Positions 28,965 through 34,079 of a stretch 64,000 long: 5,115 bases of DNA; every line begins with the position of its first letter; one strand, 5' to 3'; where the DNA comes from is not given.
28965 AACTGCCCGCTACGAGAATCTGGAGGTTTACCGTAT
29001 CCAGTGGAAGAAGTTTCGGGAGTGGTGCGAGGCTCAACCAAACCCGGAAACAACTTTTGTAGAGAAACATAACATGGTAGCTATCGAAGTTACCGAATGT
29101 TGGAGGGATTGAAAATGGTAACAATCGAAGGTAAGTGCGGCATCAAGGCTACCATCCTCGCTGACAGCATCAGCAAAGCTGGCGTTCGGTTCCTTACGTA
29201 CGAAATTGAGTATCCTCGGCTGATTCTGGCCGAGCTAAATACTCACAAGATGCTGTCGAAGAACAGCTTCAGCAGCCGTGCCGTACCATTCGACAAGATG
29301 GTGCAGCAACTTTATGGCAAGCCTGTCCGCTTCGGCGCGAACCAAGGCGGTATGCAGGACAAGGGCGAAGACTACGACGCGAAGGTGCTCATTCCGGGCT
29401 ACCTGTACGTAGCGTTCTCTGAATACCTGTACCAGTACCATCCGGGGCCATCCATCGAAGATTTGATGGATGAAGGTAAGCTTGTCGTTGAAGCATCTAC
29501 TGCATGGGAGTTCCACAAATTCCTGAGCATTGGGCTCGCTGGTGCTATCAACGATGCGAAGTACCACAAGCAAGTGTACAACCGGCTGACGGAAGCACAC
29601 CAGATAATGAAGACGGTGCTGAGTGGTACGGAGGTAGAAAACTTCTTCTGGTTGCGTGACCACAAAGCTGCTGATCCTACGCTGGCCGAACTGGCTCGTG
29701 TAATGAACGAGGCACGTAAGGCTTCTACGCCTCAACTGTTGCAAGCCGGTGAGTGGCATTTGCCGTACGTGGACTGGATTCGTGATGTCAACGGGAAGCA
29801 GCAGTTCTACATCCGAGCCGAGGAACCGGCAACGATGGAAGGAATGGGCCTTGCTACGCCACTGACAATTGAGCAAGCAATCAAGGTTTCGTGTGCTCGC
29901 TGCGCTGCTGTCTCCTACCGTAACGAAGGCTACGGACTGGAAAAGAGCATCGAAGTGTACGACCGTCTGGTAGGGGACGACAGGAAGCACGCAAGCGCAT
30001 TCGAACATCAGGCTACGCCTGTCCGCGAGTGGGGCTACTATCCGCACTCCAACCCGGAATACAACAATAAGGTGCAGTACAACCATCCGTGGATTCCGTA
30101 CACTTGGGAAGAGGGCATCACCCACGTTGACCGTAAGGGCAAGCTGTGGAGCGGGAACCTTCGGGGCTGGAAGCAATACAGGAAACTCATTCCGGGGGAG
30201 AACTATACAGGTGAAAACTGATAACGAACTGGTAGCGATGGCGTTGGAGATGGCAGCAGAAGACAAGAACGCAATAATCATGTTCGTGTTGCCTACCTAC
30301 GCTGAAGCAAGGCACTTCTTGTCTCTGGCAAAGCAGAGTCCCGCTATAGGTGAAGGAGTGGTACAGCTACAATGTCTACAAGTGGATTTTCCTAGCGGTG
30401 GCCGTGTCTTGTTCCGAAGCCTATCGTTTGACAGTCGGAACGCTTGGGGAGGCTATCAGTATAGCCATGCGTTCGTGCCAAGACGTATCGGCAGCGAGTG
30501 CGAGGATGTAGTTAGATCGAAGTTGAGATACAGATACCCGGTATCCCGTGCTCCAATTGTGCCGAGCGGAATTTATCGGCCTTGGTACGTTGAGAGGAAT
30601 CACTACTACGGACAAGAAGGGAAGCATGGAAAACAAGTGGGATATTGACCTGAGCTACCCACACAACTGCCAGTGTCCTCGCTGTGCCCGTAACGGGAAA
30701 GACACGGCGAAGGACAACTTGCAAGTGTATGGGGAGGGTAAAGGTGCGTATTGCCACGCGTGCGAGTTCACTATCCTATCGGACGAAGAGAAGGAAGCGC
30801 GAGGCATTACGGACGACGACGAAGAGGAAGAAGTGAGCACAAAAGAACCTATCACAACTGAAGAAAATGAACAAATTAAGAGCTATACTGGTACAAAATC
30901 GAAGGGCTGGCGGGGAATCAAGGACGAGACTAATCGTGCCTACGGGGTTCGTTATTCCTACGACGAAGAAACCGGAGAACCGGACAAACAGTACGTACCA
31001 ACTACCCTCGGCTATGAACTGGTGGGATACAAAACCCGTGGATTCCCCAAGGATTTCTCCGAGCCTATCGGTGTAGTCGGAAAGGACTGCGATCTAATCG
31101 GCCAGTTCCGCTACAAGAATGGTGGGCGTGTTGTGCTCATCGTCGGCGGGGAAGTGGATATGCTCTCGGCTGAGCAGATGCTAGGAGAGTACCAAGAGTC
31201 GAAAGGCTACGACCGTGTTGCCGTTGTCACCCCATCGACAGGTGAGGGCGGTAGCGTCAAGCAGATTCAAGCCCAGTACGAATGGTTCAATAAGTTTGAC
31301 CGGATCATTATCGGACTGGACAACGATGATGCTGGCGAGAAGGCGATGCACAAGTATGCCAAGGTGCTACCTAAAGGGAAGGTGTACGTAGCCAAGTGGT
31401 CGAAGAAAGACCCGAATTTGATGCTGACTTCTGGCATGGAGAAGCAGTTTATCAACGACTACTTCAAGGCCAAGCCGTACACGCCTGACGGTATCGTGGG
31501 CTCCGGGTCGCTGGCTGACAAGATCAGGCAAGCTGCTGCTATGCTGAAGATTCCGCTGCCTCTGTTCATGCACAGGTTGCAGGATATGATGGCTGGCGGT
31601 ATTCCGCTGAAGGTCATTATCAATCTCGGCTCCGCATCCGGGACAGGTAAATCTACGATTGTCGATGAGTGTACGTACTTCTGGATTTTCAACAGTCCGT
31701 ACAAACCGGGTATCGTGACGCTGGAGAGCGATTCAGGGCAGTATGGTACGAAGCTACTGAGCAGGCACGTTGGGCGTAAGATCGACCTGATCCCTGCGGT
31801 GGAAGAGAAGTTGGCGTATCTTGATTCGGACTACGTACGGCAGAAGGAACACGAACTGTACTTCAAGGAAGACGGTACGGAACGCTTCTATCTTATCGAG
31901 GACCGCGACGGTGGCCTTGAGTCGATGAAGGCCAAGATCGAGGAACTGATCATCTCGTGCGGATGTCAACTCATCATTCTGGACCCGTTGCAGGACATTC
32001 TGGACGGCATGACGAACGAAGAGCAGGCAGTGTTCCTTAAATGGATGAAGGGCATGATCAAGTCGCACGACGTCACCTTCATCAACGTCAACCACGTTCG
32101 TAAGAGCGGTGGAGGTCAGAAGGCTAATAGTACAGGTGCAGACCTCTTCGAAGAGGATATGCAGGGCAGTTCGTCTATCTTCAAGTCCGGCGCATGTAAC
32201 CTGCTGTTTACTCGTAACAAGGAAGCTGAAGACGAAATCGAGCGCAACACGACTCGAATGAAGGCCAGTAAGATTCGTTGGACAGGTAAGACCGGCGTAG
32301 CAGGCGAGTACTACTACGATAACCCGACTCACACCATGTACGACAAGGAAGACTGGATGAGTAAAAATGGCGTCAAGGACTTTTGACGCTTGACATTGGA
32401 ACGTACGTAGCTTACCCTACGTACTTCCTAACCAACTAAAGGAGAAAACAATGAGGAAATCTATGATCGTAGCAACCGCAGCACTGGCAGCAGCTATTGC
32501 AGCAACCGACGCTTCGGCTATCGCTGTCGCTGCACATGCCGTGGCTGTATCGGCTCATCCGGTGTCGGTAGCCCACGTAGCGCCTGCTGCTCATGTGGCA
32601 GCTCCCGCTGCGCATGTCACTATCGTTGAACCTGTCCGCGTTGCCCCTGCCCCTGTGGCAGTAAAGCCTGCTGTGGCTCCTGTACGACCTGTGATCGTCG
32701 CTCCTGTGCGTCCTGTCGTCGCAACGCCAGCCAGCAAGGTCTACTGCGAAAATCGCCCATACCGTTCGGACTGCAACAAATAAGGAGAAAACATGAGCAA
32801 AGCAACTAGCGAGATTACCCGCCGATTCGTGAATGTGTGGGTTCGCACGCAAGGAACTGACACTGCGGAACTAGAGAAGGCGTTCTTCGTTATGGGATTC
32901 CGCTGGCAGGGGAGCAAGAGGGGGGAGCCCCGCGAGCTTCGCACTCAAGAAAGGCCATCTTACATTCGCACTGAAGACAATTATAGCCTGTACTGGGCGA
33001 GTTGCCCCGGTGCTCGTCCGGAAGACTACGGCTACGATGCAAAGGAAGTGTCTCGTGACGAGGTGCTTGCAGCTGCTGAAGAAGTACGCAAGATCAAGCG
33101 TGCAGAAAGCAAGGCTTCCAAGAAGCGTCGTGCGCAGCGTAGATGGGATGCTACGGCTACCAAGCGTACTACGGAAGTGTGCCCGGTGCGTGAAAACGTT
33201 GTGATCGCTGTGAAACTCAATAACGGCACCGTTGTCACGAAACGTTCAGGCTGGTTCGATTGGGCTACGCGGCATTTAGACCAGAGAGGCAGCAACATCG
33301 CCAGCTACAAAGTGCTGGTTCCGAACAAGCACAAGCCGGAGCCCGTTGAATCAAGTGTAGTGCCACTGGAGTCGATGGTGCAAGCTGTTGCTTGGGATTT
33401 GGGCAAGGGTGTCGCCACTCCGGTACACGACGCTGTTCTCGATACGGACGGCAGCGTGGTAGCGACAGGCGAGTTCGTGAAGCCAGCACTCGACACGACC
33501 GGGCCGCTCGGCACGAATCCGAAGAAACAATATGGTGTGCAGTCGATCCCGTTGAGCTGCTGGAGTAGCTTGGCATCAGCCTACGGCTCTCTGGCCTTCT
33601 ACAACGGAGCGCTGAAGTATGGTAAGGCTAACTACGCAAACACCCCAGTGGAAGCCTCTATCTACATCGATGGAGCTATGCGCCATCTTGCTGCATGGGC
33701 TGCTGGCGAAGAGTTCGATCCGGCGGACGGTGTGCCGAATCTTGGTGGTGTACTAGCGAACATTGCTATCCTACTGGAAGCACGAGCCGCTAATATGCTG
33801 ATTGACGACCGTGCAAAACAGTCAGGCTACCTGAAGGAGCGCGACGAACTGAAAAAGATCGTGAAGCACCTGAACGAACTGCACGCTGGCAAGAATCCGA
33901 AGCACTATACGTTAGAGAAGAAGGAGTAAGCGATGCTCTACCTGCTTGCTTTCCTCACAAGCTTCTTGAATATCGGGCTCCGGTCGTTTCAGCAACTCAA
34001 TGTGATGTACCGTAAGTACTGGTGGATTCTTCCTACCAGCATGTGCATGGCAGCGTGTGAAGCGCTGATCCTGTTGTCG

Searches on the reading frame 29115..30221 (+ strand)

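Call 31: search_protein_families(library=phrogs, proteins=[window:29115-30221:+], max_evalue=0.00001)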
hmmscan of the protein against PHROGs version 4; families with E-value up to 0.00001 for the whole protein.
window:29115-30221:+ (368 aa): 1 family
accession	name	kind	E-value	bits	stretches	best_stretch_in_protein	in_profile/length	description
phrog_85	-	DNA, RNA and nucleotide metabolism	1.1e-73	250.2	1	10-365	410-705/866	thymidylate synthase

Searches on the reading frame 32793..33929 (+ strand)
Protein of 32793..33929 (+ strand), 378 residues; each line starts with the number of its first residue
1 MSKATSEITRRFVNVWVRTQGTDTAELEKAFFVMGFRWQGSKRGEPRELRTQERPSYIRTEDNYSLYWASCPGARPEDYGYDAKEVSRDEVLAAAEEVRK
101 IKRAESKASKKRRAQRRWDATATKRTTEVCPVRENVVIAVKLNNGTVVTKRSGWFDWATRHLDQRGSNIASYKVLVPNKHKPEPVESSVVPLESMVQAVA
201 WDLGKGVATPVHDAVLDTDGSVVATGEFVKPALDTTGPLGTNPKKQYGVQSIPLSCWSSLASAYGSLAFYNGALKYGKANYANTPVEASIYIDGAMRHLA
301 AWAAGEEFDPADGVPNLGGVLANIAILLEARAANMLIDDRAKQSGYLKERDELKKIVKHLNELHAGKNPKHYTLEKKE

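Call 31: search_protein_families(library=phrogs, proteins=[window:32793-33929:+], max_evalue=0.00001)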
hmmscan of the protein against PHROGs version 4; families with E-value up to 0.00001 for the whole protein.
window:32793-33929:+ (378 aa): 3 families
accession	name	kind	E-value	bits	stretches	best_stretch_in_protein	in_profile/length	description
phrog_2252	-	lysis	5.9e-45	155.2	1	235-377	96-238/285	endolysin; inhibits RNA polymerase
phrog_801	-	DNA, RNA and nucleotide metabolism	4e-14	54.1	1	272-356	128-212/476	dATP / dGTP pyrophosphohydrolase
phrog_11257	-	unknown function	1.2e-08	36.2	1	244-358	18-126/200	-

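Call 70: search_protein_families(library=pfam, proteins=[window:32793-33929:+], max_evalue=0.01)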
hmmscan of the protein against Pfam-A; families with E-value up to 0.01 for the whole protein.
window:32793-33929:+ (378 aa): 1 family
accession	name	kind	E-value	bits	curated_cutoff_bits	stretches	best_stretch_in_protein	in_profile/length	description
PF18909.5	dGTP_diPhyd_N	-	9.3e-17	61.3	27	1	242-340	2-99/99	dATP/dGTP diphosphohydrolase, N-terminal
